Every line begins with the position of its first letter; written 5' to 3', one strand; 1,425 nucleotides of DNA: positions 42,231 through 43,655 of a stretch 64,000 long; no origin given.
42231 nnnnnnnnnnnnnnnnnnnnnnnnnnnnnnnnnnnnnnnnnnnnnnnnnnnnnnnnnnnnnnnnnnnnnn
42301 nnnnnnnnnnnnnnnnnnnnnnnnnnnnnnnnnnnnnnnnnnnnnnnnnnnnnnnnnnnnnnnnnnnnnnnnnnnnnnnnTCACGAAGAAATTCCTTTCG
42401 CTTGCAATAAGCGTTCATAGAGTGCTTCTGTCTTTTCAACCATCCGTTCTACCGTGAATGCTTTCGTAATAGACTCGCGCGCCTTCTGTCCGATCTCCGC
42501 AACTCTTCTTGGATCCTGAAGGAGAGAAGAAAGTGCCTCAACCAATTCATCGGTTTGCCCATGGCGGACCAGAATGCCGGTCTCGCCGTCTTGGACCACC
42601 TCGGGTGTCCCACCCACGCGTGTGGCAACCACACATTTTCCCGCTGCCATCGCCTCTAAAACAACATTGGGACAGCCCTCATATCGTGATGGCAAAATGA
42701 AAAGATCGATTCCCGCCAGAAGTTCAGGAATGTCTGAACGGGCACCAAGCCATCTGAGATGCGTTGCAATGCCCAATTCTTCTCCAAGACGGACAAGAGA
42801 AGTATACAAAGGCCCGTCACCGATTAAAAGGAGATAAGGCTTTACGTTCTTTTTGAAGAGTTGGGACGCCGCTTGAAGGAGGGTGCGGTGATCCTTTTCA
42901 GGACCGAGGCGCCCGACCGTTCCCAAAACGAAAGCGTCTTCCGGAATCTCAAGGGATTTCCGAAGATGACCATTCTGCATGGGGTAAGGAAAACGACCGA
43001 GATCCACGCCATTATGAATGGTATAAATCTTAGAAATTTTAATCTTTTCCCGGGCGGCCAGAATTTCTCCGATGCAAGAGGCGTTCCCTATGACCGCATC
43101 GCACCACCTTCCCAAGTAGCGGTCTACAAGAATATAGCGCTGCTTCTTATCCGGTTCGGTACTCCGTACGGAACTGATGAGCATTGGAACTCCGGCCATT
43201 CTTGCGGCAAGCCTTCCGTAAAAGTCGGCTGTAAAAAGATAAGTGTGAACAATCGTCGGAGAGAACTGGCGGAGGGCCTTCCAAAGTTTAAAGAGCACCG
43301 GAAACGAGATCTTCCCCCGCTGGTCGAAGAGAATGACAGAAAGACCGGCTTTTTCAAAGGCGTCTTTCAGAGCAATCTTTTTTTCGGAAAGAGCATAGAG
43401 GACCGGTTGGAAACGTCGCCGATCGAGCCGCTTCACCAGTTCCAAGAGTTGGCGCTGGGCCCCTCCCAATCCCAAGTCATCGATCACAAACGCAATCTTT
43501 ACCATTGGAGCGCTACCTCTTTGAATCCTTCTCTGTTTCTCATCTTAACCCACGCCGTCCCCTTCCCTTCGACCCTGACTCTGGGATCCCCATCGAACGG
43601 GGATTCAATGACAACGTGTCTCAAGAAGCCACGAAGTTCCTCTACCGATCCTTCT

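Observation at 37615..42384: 1589-aa secreted multidomain enzyme with a DUF4091/GH123-like C-terminal domain inside a biosynthetic EPS operon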

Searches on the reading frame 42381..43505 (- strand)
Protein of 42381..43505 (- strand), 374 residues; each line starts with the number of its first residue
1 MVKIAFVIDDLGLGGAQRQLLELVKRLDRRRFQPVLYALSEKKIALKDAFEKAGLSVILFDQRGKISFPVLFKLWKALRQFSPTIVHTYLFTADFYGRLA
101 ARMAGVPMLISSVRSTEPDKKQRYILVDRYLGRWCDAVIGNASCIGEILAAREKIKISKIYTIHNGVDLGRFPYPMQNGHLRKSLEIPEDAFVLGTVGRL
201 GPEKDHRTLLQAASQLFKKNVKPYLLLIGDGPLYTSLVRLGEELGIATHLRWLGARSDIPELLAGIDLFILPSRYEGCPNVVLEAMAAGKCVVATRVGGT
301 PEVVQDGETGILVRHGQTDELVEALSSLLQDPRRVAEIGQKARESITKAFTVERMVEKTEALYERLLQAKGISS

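Call 6: search_protein_families(library=pfam, proteins=[window:42381-43505:-], max_evalue=0.001)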
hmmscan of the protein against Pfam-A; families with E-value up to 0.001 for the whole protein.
window:42381-43505:- (374 aa): 5 families
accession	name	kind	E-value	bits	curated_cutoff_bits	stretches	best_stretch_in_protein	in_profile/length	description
PF00534.26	Glycos_transf_1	-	2.8e-41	141.3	26.4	1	181-344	5-171/172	Glycosyl transferases group 1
PF13692.12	Glyco_trans_1_4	-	3.3e-38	131.6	27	1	192-331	2-142/142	Glycosyl transferases group 1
PF13439.12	Glyco_transf_4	-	1.4e-20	74.4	28.5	1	14-171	2-170/170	Glycosyltransferase Family 4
PF13579.12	Glyco_trans_4_4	-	7.5e-14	52.8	29.7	1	14-166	1-158/158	Glycosyl transferase 4-like domain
PF13524.12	Glyco_trans_1_2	-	1.9e-10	41.3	25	1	257-358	38-141/144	Glycosyl transferase-like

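Call 61: search_protein_families(library=ncbifam, proteins=[window:42381-43505:-], max_evalue=0.001)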
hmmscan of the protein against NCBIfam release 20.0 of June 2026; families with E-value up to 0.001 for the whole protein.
window:42381-43505:- (374 aa): 46 families (the best 25 are shown)
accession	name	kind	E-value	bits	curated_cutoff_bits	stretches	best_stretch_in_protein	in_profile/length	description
TIGR03088.1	stp2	hypoth_equivalog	1.5e-69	234.8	409.05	1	3-367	3-374/374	TIGR03088 family PEP-CTERM/XrtA system glycosyltransferase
TIGR03999.1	thiol_BshA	equivalog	1.1e-36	126.5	273.7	1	158-367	167-374/375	N-acetyl-alpha-D-glucosaminyl L-malate synthase BshA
NF011726.0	PRK15179.1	equivalog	2.7e-32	111.9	733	1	73-364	391-692/694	Vi polysaccharide biosynthesis protein TviE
NF041876.1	EPS_EpsE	equivalog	1.1e-29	103.8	400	1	185-355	208-385/389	exopolysaccharide biosynthesis GT4 family glycosyltransferase EpsE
TIGR02149.1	glgA_Coryne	subfamily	2.6e-28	99.2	302.4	1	82-366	83-390/391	glycogen synthase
TIGR03449.1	mycothiol_MshA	equivalog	7.3e-28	97.6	462.5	1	149-368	179-405/406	D-inositol-3-phosphate glycosyltransferase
TIGR04063.1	stp3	hypoth_equivalog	2.2e-26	92.7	442.05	1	148-367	171-396/397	TIGR04063 family PEP-CTERM/XrtA system glycosyltransferase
NF047684.1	TeichurnBiosyTuaC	equivalog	7.7e-25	87.6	550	1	158-367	185-390/391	teichuronic acid biosynthesis protein TuaC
NF038229.1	Glyco4_Geo_Pelo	equivalog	2e-24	86.2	400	1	74-367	47-337/338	GPMC system family 4 glycosyltransferase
NF053787.1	GlcN_PG_synth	equivalog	9.1e-23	80.7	480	1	131-367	140-360/361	N-acetylglucosaminyl phosphatidylglycerol synthase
NF050063.1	ProtGlycPglJ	equivalog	1.2e-20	74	500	1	133-346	143-347/363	N-acetylgalactosamine-N,N'-diacetylbacillosaminyl-diphospho-undecaprenol 4-alpha-N-acetylgalactosaminyltransferase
NF038298.1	EPS_HpsO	equivalog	2.1e-20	72.9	575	1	136-366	148-387/388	hormogonium polysaccharide biosynthesis glycosyltransferase HpsO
TIGR04157.1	glyco_rSAM_CFB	subfamily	3.1e-19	69.2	400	1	132-363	167-406/406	TIGR04157 family glycosyltransferase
NF012034.0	PRK15490.1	equivalog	9e-19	67.3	813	1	192-357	399-567/578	Vi polysaccharide biosynthesis glycosyltransferase TviE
NF007396.0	PRK09922.1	equivalog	1.2e-17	63.8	385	1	3-353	4-346/361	lipopolysaccharide 1,6-galactosyltransferase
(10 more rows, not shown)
